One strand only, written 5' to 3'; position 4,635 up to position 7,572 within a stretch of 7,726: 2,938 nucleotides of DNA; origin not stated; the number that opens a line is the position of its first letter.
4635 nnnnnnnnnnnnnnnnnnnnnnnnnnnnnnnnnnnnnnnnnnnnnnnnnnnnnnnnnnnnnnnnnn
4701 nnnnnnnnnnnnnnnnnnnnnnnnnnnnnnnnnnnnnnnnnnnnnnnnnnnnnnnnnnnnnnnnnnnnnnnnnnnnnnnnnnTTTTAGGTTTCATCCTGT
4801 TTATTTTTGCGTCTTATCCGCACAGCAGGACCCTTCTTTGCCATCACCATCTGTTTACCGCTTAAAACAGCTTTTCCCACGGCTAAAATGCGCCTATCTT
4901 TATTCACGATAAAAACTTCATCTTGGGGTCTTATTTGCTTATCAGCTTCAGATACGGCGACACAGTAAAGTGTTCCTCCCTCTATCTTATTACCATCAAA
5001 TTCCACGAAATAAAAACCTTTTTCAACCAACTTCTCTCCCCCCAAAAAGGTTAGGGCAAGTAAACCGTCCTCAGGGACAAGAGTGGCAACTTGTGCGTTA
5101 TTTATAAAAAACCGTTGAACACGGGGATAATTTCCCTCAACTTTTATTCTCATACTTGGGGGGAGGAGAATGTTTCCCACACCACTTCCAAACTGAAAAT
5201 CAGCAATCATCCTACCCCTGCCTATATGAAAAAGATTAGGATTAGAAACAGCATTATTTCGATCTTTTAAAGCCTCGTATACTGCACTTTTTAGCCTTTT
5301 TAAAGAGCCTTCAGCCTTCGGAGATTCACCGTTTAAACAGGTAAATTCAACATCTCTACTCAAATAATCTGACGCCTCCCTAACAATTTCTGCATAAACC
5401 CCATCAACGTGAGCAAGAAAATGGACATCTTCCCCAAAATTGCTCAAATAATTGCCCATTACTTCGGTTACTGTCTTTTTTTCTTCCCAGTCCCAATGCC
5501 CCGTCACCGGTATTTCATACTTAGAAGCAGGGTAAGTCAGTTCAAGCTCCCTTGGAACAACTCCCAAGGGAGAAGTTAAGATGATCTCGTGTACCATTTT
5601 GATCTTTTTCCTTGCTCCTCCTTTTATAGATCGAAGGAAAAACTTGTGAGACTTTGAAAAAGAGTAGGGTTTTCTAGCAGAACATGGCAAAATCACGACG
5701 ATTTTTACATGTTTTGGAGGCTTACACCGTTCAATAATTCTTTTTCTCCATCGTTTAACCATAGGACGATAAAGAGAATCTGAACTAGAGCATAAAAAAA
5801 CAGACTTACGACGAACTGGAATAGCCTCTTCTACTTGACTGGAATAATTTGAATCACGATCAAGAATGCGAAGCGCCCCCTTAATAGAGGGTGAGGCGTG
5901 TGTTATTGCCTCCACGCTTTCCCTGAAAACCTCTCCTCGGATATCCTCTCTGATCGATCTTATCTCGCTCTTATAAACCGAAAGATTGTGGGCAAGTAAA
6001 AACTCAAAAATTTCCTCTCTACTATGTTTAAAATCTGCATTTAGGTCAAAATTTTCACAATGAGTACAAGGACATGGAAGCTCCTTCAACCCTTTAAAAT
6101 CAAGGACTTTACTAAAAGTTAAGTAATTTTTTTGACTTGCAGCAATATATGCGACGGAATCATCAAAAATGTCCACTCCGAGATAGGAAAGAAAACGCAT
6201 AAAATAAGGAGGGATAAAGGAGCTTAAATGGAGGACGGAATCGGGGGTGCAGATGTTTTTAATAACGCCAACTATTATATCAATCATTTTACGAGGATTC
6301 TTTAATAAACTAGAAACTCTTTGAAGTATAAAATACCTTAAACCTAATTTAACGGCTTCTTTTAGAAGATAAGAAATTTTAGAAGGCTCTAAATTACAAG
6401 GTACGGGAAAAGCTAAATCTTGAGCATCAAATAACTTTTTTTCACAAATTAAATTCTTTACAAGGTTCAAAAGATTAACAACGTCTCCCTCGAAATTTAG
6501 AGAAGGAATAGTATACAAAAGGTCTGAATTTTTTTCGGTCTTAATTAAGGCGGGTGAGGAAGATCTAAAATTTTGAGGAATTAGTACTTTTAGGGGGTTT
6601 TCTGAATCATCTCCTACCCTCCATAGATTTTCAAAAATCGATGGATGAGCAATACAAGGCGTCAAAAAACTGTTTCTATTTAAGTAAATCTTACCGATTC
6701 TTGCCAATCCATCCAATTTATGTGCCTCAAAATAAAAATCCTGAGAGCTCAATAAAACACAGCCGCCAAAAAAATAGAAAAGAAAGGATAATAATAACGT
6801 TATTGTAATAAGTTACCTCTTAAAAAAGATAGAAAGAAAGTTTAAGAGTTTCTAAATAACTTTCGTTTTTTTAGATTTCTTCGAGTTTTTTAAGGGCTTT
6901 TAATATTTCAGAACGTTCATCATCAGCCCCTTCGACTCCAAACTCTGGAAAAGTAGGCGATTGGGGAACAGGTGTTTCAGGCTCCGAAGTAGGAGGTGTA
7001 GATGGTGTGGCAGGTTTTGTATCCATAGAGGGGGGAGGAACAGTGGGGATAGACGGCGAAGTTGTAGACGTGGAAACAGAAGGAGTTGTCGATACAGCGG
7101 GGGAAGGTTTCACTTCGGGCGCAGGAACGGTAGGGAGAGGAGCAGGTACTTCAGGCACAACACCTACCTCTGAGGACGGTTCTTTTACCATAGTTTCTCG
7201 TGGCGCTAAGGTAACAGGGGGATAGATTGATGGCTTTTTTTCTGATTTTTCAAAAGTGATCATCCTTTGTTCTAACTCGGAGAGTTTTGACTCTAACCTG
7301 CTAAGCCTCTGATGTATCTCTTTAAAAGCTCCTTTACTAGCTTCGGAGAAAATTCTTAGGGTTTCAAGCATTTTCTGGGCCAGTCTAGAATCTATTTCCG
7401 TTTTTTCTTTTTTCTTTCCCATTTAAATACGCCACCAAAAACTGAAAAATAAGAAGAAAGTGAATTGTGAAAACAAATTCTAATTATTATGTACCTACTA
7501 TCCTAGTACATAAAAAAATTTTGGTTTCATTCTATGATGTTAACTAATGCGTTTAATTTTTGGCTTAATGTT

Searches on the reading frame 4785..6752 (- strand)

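Call 5: search_protein_families(library=pfam, proteins=[window:4785-6752:-], max_evalue=0.1)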
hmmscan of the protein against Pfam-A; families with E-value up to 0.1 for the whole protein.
window:4785-6752:- (655 aa): 4 families
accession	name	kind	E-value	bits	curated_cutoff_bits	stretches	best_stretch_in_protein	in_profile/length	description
PF17884.7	DUF5591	-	1.1e-49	168.6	26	1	332-490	1-149/150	Domain of unknown function (DUF5591)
PF01472.26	PUA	-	9.9e-14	51.5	24.8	1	591-648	15-72/74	PUA domain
PF01702.25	TGT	-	3.7e-13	49.7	26.3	1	110-286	169-354/357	Queuine tRNA-ribosyltransferase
PF14810.12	TGT_C2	-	1.9e-12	47.6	25.3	1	514-577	4-67/72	Patch-forming domain C2 of tRNA-guanine transglycosylase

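Call 6: search_protein_families(library=ncbifam, proteins=[window:4785-6752:-], max_evalue=0.1)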
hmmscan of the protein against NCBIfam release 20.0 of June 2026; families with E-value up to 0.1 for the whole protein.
window:4785-6752:- (655 aa): 14 families
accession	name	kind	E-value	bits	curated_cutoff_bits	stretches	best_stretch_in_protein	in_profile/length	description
NF040592.1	tRNA_mod_ArcS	equivalog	4.7e-133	444.8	440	1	9-648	1-574/575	archaeosine synthase subunit alpha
NF053620.1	ArchsnAlpArcSThp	equivalog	3.5e-65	220.4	600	2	254-647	150-515/515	archaeosine synthase subunit alpha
TIGR00432.2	arcsn_tRNA_tgt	equivalog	2.2e-33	115.3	350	1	154-415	202-440/441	tRNA guanosine(15) transglycosylase TgtA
TIGR00449.1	tgt_general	superfamily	6.9e-09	35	47.6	1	146-286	212-361/367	tRNA-guanine transglycosylase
NF010368.0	PRK13795.1-3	equivalog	1.2e-08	33.7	588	1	591-653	144-206/635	hypothetical protein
TIGR00451.1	unchar_dom_2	domain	3.3e-07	30.5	27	1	591-646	45-101/107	uncharacterized domain 2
NF011153.0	PRK14560.1-4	equivalog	4.9e-07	29.8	169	1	592-645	94-148/162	putative RNA-binding protein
TIGR03684.1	arCOG00985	hypoth_equivalog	2.3e-06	27.5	120.6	1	591-645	87-142/154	arCOG04150 universal archaeal PUA-domain protein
NF010367.0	PRK13795.1-2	equivalog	1.1e-05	24.1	456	1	590-651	141-201/584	hypothetical protein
NF011151.0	PRK14560.1-2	equivalog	1.3e-05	25.2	291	1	591-650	102-162/172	putative RNA-binding protein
NF010369.0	PRK13795.1-4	equivalog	0.0007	17.9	1086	1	591-652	149-211/633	hypothetical protein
NF003280.0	PRK04270.1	equivalog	0.00075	18.4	242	1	591-648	249-306/323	RNA-guided pseudouridylation complex pseudouridine synthase subunit Cbf5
TIGR00425.1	CBF5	equivalog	0.0088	15.2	238.15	1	592-648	253-309/322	RNA-guided pseudouridylation complex pseudouridine synthase subunit Cbf5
NF011154.0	PRK14560.1-6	equivalog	0.037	14.2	224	1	598-637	98-138/159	putative RNA-binding protein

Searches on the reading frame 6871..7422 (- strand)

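Call 5: search_protein_families(library=pfam, proteins=[window:6871-7422:-], max_evalue=0.1)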
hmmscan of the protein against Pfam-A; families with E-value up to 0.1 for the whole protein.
window:6871-7422:- (183 aa): 1 family
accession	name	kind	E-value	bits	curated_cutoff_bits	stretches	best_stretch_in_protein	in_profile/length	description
PF09177.16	STX6_10_61_N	-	0.073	14.1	29.4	0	26-86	36-95/99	Syntaxin 6/10/61, N-terminal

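Call 6: search_protein_families(library=ncbifam, proteins=[window:6871-7422:-], max_evalue=0.1)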
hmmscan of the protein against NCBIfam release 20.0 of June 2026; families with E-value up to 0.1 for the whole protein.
window:6871-7422:- (183 aa): 2 families
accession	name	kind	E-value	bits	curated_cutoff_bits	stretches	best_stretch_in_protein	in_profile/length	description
NF005846.3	PRK07764.1-6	equivalog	0.018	14.1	625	1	23-153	358-487/628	DNA polymerase III subunit gamma and tau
NF048001.1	GTP_morpho_1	equivalog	0.078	12.8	50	0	32-54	25-47/70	GTA head formation protein, RCAP_rcc01685 family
